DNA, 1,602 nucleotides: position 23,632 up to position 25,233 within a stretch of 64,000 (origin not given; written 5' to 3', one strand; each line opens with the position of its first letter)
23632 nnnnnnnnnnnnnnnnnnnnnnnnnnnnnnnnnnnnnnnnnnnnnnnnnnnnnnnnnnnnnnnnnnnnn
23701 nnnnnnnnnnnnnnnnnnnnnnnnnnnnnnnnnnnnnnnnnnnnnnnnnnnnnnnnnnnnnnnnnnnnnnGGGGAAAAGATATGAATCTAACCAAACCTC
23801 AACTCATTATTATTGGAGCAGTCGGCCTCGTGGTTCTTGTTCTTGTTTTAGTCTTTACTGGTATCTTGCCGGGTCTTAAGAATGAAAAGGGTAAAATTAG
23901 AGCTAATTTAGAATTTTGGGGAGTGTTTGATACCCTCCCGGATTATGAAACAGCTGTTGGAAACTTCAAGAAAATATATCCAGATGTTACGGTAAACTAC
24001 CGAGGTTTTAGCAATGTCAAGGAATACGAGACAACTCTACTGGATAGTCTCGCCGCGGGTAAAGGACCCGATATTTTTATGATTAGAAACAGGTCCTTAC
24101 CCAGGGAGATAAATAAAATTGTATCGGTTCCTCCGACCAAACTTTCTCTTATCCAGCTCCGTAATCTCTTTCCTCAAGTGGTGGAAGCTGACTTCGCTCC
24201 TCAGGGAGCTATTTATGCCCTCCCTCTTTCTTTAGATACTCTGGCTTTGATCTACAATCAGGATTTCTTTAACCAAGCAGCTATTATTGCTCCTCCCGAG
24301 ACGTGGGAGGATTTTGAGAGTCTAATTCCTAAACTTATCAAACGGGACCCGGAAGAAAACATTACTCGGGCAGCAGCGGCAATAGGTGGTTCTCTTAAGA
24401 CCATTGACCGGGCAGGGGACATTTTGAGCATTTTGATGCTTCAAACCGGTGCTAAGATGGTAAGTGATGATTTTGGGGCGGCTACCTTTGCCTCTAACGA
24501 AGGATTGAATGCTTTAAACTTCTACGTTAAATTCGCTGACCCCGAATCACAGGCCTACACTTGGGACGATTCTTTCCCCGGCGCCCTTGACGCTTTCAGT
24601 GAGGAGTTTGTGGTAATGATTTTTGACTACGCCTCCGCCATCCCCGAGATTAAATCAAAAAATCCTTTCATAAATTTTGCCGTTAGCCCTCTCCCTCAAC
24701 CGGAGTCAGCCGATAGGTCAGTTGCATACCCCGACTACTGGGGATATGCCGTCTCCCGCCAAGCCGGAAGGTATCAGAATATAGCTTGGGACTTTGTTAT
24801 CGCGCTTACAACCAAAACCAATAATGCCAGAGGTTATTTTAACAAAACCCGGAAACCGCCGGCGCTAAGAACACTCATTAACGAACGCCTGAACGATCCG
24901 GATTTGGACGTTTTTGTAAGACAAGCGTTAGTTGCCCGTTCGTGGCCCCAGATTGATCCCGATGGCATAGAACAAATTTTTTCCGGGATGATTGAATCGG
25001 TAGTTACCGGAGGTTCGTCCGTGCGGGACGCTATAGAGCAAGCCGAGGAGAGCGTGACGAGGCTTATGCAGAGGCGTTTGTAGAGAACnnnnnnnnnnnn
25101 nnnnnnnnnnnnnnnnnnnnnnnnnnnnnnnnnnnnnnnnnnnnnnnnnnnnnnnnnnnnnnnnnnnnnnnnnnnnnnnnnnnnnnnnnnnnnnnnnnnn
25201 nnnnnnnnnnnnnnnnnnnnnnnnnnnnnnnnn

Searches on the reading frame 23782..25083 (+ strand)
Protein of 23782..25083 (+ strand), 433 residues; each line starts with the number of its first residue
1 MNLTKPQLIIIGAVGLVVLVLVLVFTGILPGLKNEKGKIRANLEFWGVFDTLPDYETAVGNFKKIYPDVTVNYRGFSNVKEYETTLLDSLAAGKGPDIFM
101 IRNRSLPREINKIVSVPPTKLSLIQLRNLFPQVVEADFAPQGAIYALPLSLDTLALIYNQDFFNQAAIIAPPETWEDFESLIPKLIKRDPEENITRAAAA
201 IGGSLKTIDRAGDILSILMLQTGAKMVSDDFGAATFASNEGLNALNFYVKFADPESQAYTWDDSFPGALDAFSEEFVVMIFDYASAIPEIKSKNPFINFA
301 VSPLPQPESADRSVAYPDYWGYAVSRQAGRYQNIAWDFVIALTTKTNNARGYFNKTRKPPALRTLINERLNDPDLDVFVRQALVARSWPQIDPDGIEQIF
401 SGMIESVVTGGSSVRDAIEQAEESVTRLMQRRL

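Call 3: search_protein_families(library=pfam, proteins=[window:23782-25083:+], max_evalue=1)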
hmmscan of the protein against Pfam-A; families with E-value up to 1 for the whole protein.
window:23782-25083:+ (433 aa): 2 families
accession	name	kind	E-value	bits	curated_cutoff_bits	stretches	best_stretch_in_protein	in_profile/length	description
PF13416.11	SBP_bac_8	-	2.1e-21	77.4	27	1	59-360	3-260/279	Bacterial extracellular solute-binding protein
PF01547.30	SBP_bac_1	-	7.6e-20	72.6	26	1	58-347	13-305/307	Bacterial extracellular solute-binding protein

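Call 79: search_protein_families(library=ncbifam, proteins=[window:23782-25083:+], max_evalue=0.01)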
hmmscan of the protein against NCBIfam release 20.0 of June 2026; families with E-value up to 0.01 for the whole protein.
window:23782-25083:+ (433 aa): 3 families
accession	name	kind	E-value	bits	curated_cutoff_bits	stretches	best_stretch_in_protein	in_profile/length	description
NF053763.1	ABCarbgalBndGanS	equivalog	8.5e-08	31.4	700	1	296-426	281-412/420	galactooligosaccharide ABC transporter substrate-binding protein GanS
NF007011.0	PRK09474.1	equivalog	7.3e-05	21.7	291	1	91-188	78-168/396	maltose/maltodextrin ABC transporter substrate-binding protein MalE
TIGR03850.1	bind_CPR_0540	equivalog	0.0093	14.6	299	0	141-182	148-188/437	carbohydrate ABC transporter substrate-binding protein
